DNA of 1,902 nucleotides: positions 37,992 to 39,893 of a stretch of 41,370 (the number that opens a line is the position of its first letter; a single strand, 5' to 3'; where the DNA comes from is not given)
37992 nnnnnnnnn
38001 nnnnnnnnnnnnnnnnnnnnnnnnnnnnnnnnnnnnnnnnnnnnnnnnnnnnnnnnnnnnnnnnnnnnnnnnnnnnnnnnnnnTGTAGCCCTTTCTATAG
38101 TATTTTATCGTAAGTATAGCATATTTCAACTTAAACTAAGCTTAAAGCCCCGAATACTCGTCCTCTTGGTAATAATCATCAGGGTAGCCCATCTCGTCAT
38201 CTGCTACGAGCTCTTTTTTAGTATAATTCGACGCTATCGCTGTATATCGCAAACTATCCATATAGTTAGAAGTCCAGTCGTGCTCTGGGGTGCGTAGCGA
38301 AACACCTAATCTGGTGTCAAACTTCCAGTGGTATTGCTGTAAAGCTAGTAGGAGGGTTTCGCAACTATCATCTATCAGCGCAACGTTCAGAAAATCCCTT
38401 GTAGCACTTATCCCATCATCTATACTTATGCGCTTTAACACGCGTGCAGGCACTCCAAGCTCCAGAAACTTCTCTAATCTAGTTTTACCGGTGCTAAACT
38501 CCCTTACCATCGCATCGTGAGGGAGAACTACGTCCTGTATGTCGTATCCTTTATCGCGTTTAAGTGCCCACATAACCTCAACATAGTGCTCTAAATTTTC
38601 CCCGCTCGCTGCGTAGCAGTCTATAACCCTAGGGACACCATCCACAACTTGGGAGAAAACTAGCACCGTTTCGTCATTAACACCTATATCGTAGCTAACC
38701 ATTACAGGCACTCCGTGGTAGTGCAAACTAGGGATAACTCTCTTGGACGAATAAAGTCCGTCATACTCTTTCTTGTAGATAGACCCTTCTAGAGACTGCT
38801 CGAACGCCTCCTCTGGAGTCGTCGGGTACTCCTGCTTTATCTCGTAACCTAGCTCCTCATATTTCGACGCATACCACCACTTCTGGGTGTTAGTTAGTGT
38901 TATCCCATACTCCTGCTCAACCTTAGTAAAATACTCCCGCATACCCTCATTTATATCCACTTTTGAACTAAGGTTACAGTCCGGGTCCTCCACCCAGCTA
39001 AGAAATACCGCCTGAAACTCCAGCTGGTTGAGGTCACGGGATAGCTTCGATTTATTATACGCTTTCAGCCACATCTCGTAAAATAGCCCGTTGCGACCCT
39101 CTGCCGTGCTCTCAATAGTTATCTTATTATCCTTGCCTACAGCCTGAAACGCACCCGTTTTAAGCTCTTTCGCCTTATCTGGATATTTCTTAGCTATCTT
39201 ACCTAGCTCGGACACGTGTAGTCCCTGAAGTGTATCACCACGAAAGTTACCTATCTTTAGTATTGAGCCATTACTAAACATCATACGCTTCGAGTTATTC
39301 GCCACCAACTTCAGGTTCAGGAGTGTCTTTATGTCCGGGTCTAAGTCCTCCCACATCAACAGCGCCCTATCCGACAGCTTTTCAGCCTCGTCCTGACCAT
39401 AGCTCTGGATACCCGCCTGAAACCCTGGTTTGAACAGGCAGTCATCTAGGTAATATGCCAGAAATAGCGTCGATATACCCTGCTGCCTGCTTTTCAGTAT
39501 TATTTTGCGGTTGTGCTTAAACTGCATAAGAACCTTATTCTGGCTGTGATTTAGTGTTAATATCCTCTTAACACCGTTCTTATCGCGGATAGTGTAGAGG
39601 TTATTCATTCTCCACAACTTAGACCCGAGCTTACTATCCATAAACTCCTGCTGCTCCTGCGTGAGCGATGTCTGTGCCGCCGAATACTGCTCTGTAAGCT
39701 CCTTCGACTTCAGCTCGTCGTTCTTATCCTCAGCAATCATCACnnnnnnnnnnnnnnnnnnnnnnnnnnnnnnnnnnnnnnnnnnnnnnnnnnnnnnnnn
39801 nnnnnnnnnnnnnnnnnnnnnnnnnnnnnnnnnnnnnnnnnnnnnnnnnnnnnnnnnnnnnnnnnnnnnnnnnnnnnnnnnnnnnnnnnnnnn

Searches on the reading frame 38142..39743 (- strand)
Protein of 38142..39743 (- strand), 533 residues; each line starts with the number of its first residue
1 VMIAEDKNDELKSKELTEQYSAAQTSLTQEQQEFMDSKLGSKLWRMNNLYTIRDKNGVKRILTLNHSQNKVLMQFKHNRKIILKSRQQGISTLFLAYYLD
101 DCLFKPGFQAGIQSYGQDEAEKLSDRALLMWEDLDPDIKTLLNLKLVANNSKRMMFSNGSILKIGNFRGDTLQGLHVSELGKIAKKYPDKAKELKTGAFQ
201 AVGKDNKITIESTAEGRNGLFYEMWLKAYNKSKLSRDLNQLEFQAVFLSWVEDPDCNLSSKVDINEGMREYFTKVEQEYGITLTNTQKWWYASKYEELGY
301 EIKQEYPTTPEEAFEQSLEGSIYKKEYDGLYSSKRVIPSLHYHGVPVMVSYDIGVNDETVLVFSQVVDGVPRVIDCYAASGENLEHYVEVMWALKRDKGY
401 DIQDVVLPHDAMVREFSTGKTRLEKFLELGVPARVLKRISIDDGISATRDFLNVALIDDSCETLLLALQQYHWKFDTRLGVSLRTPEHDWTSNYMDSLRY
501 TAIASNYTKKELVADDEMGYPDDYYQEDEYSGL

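Call 48: search_protein_families(library=phrogs, proteins=[window:38142-39743:-])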
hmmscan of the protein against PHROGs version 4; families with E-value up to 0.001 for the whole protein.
window:38142-39743:- (533 aa): 7 families
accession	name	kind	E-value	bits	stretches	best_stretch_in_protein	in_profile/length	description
phrog_2472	-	unknown function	6.4e-47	161.5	1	213-512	10-315/324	-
phrog_26724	-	unknown function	7.4e-41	140.8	1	31-221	2-190/192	-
phrog_2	-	head and packaging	4.7e-25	89.5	1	50-509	256-596/807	terminase large subunit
phrog_38407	-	unknown function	1.5e-13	51.5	1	211-317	6-115/370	-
phrog_5989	-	head and packaging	3.5e-10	40.5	1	46-216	125-288/347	terminase large subunit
phrog_6672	-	head and packaging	6.3e-07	30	1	423-507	47-131/145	terminase large subunit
phrog_15503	-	unknown function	0.00035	21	1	64-164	71-172/245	-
